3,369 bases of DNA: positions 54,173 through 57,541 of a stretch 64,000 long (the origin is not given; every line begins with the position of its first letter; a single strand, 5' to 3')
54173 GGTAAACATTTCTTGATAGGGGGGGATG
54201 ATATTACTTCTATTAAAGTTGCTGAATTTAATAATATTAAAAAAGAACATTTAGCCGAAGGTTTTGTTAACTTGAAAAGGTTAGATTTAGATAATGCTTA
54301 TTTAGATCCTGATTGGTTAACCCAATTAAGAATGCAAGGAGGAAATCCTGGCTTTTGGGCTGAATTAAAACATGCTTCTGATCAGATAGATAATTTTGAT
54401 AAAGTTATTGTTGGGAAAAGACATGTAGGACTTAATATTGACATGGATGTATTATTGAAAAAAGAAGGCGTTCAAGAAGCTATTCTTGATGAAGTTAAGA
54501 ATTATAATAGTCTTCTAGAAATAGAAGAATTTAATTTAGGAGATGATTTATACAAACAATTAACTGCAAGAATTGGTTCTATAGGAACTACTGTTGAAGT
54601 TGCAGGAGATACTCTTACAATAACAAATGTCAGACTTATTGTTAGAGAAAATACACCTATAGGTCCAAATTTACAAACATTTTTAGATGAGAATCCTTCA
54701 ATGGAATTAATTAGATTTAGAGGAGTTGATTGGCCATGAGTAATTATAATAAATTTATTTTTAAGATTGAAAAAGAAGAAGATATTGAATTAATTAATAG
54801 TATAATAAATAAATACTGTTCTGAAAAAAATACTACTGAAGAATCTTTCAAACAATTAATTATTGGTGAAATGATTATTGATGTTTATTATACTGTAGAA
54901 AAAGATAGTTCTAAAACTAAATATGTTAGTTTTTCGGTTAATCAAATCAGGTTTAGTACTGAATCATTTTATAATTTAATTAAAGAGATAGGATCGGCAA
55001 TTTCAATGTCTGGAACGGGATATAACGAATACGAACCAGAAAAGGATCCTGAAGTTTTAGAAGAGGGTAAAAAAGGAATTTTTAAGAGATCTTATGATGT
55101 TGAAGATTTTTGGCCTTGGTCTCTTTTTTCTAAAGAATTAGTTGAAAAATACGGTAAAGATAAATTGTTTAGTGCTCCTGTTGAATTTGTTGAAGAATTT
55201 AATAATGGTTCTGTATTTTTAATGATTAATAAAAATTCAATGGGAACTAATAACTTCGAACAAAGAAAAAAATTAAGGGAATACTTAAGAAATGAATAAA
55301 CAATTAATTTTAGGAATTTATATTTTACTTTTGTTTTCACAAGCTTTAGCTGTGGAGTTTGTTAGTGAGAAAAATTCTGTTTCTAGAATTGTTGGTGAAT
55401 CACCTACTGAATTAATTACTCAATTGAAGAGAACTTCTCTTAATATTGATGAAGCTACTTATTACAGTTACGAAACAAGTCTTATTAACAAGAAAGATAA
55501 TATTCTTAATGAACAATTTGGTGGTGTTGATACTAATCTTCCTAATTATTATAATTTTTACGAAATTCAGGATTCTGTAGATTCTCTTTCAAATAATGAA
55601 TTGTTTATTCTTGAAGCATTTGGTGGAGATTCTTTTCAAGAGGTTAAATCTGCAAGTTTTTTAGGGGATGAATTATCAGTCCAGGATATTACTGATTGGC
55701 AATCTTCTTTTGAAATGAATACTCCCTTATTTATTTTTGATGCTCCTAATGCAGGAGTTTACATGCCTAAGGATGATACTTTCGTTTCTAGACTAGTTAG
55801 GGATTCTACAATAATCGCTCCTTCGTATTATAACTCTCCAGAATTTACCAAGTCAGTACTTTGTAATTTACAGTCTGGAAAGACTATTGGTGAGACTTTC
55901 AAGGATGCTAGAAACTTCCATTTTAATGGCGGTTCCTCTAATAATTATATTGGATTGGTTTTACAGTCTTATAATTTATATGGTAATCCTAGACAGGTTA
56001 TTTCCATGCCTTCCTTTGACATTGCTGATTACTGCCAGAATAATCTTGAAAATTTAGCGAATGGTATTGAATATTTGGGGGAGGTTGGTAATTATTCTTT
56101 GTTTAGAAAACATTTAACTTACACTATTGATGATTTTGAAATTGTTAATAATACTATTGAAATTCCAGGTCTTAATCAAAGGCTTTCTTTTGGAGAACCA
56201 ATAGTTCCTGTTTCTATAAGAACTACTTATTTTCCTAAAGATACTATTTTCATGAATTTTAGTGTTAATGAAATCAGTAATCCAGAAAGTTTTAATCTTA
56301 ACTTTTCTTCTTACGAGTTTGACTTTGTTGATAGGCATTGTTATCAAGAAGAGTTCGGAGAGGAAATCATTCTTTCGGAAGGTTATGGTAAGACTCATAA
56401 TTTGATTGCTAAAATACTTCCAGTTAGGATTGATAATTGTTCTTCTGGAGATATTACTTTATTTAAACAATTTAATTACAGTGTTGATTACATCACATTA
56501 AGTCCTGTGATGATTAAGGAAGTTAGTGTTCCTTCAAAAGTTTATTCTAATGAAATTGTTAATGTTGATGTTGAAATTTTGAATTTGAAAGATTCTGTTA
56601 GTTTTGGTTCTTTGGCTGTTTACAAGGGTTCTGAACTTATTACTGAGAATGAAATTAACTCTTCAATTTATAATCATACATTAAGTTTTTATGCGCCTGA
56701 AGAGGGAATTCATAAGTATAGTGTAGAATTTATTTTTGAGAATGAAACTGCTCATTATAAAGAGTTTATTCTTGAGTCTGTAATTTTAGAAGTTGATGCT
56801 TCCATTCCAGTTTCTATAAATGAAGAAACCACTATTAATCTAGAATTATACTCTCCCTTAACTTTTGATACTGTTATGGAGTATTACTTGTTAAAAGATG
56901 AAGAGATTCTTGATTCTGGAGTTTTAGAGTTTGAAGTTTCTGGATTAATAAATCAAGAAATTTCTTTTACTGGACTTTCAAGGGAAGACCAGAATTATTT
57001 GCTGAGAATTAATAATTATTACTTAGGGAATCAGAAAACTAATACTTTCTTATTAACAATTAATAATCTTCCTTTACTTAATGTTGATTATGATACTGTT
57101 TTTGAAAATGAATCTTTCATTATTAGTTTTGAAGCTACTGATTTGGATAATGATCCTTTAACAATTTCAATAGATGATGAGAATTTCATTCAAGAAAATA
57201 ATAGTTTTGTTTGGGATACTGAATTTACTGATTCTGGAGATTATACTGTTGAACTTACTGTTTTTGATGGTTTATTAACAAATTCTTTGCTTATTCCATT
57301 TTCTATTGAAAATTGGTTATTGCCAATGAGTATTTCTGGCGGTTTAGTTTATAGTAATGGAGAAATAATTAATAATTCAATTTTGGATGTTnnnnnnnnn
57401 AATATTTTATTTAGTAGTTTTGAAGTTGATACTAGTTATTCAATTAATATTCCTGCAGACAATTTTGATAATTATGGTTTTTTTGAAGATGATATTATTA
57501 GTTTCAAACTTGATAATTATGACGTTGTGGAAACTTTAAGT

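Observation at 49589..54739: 1716-aa secreted Cys-rich protein with perfect 351-bp tandem coding repeats (50837-51700)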

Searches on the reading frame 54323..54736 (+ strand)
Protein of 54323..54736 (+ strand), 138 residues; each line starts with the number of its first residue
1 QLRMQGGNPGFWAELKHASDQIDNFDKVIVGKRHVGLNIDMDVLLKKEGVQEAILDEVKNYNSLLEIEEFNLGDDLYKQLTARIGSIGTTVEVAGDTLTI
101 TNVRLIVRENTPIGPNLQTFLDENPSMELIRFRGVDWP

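Call 57: search_solved_structures(query=A3, max_evalue=10, show_alignments=3)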
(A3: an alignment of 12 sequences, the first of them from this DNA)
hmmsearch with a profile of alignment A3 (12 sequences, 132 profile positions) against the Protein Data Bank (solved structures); distinct sequences matched with E-value up to 10: 5.
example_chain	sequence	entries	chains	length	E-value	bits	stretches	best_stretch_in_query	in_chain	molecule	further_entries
7yil_A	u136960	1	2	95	0.052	17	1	48-95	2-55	GINS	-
8tlb_A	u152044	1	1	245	0.3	14.5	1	47-121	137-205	Peptidoglycan O-acetyltransferase B (PatB)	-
8gr2_A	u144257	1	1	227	0.35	14.3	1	47-121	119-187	DUF459 domain-containing protein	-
3dto_A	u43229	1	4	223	0.76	13.2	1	55-89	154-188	BH2835 protein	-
6xj1_A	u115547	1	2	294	0.83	13.1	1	62-122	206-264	Cell division control protein 15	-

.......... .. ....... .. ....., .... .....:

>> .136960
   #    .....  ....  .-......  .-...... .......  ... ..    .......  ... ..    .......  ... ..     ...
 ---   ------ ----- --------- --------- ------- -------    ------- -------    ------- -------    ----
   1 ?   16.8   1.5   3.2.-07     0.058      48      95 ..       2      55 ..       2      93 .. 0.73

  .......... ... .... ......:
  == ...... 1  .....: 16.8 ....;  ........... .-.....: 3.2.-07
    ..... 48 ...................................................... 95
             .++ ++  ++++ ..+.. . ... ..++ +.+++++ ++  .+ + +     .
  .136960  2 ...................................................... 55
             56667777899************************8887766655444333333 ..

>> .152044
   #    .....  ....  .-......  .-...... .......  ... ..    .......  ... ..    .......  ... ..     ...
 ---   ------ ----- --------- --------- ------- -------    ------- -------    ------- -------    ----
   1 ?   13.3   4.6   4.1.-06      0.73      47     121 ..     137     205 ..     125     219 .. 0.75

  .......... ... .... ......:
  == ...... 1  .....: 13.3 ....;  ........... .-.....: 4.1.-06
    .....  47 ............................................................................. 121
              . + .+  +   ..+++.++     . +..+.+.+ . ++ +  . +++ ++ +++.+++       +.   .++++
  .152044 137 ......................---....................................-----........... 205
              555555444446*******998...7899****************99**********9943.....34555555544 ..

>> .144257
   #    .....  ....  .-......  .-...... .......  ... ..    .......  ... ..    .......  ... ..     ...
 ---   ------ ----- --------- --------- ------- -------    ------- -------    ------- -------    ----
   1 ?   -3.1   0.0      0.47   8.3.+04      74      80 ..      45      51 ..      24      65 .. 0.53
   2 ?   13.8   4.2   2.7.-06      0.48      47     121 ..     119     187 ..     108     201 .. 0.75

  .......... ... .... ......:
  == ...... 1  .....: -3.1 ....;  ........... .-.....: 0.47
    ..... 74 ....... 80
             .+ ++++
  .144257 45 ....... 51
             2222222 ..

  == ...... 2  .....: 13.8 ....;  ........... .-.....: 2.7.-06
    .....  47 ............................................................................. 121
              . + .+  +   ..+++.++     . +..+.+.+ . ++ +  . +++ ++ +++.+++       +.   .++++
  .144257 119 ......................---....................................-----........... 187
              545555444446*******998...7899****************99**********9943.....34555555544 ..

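Call 58: search_protein_families(library=pfam, alignment_id=A3, max_evalue=5)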
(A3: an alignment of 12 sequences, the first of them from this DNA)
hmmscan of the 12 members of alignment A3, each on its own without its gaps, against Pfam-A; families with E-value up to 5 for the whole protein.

A. member 1, seq(138 aa): 0 families

B. families by the number of members that match (of 12 scanned): 12 families
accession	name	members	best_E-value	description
PF01076.25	Mob_Pre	1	0.013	Plasmid recombination enzyme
PF09851.14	SHOCT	1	0.039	Short C-terminal domain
PF15130.11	DUF4566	1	0.045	Domain of unknown function (DUF4566)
PF07481.16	DUF1521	1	0.049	Domain of Unknown Function (DUF1521)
PF12302.13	DUF3629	1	0.055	Protein of unknown function (DUF3629)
PF18743.7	AHJR-like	1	0.058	REase_AHJR-like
PF22333.2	Ago_PAZ_arc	1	0.069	Argonaute, PAZ domain, archaea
PF09002.17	Card1_endonuc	1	0.073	Card1-like, endonuclease domain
PF09371.15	Tex_N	1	0.089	Tex-like protein N-terminal domain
PF02585.22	PIG-L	1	0.096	GlcNAc-PI de-N-acetylase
PF11527.13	ARL2_Bind_BART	1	0.18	The ARF-like 2 binding protein BART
PF14425.11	Imm3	1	0.19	Immunity protein Imm3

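Call 84: find_homologous_proteins(query=A3, max_evalue=0.001)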
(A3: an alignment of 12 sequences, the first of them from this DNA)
Query A3 (12 sequences) (138 aa, profile of the alignment): 1 proteins with E <= 0.001 among 831 candidates.
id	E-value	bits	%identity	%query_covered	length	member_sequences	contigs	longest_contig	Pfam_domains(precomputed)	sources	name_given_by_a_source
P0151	1.5e-23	101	38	9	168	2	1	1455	-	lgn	-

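Call 96: search_solved_structures(query=A6, max_evalue=10, show_alignments=4)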
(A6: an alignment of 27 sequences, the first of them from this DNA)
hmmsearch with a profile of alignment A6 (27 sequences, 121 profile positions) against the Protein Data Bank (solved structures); distinct sequences matched with E-value up to 10: 18.
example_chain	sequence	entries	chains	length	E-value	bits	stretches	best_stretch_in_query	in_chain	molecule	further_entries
5mto_A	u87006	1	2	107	0.044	17.4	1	26-107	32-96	Inhibitor of growth protein 5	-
5me8_A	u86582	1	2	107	0.048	17.3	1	26-107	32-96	Inhibitor of growth protein 5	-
5ija_A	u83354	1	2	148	0.16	15.6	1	11-106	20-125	Hydrogenase-specific maturation endopeptidase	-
8fbe_A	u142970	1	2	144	0.17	15.5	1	33-118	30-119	Neurotoxin complex component Orf-X1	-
8fbd_A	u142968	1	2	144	0.17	15.5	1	34-118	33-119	Neurotoxin complex component Orf-X1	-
5x5j_A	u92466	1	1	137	0.25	15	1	92-121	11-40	AdeR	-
5xjp_A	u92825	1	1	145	0.27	14.9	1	92-121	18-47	AdeR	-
7cci_A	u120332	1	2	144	0.27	14.8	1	92-121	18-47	AdeR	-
2ym0_A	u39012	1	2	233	0.44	14.2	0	28-87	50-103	CELL INVASION PROTEIN SIPD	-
1oi4_A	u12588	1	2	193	0.82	13.3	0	15-57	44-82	HYPOTHETICAL PROTEIN YHBO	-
3zqb_A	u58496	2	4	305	0.82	13.3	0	32-87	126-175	PROTEIN PRGI, CELL INVASION PROTEIN SIPD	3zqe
3o00_A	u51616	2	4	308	0.92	13.2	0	32-87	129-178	Cell invasion protein sipD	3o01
3nzz_A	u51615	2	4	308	0.98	13.1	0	32-87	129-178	Cell invasion protein sipD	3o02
7rye_F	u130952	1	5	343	1.2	12.8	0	32-87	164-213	Cell invasion protein SipD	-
2ym9_A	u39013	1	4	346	1.2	12.8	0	32-87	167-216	CELL INVASION PROTEIN SIPD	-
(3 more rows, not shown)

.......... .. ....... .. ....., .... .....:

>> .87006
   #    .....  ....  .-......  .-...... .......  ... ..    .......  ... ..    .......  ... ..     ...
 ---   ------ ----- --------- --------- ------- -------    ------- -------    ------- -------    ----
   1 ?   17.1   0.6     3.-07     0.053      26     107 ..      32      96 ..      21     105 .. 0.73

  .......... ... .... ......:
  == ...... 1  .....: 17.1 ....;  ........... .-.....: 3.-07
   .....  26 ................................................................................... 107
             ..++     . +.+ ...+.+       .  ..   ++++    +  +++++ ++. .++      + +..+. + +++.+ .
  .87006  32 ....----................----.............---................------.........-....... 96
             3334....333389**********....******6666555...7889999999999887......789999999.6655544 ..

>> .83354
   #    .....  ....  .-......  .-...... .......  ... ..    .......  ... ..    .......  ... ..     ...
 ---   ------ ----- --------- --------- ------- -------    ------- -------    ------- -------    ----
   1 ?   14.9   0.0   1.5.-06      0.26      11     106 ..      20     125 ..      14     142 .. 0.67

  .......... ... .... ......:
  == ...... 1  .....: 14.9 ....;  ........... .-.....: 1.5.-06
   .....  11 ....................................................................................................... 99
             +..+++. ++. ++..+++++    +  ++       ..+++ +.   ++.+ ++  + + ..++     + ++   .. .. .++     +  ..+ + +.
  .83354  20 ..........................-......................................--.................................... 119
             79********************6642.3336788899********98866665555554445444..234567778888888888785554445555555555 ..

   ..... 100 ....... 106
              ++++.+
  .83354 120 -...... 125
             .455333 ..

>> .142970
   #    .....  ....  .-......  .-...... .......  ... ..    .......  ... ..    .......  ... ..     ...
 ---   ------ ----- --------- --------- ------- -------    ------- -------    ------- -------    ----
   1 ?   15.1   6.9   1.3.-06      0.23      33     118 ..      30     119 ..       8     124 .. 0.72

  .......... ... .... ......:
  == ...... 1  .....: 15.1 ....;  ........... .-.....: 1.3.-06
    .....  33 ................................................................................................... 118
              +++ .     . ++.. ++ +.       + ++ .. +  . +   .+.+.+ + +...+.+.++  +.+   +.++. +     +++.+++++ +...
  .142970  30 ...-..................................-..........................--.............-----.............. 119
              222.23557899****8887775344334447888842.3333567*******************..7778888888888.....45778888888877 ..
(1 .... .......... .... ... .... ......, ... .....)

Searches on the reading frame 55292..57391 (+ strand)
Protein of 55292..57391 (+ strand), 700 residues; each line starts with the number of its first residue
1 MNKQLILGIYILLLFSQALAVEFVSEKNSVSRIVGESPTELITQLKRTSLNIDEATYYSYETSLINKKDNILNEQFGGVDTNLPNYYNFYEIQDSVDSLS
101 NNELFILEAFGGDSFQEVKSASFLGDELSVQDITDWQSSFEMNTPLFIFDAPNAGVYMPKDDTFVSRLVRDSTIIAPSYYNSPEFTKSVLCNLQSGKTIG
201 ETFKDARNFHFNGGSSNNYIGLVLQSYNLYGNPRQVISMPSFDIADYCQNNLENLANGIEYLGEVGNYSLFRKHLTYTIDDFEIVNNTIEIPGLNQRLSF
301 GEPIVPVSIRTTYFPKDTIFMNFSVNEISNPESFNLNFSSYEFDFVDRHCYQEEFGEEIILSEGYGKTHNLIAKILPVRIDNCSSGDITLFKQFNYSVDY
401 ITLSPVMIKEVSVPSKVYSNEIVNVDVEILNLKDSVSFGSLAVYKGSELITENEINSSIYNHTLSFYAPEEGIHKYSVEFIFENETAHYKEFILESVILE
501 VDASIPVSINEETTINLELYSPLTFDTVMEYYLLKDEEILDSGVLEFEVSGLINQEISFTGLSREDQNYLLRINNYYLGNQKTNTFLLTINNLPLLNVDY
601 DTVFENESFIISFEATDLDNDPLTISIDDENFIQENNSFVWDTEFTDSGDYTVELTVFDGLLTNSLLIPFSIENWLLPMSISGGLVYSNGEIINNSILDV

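Call 99: search_solved_structures(query=A7, max_evalue=1, show_alignments=2)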
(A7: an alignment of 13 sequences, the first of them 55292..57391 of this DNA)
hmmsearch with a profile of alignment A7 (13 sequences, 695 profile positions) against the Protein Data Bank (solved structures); distinct sequences matched with E-value up to 1: 6.
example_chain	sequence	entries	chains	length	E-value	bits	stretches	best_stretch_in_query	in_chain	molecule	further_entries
6dms_A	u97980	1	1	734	0.0079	17.4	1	612-692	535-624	Alpha-1,4-endofucoidanase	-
6dlh_A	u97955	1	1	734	0.0079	17.4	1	612-692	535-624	Alpha-1,4-endofucoidanase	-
8amt_AAA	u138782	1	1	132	0.0095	17.2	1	385-457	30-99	Replication protein RepB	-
8amu_A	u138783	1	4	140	0.011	16.9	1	385-457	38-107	Replication protein RepB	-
3dkx_A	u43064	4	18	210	0.026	15.7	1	385-457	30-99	Replication protein repB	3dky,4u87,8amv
6dns_A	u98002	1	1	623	0.035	15.3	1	612-690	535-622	Alpha-1,4-endofucoidanase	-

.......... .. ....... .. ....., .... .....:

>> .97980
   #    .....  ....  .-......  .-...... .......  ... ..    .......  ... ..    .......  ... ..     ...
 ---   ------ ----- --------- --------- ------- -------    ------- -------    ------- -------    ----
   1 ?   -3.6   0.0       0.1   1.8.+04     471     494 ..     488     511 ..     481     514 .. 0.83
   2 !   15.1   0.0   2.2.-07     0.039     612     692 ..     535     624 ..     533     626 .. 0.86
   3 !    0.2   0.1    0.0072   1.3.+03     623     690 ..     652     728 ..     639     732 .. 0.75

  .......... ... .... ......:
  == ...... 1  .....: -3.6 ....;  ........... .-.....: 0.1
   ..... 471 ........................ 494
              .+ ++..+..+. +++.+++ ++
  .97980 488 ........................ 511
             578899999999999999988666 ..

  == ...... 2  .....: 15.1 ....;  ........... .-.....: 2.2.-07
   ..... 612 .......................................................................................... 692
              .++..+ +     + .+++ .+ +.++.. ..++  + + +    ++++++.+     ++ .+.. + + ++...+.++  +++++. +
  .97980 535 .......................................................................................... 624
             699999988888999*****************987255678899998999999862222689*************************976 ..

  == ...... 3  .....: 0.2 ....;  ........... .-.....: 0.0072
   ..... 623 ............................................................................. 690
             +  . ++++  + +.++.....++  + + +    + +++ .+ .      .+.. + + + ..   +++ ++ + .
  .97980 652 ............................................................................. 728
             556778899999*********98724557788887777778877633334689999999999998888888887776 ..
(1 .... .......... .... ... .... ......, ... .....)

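Call 100: search_protein_families(library=pfam, alignment_id=A7, max_evalue=0.01)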
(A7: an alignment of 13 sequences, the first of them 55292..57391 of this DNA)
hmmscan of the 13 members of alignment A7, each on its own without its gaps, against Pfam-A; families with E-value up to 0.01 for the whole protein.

A. member 1, window:55292-57391:+ (700 aa): 0 families

B. families by the number of members that match (of 13 scanned): 1 family
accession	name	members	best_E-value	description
PF05506.17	PLipase_C_C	1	0.0035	Bacterial phospholipase C, C-terminal domain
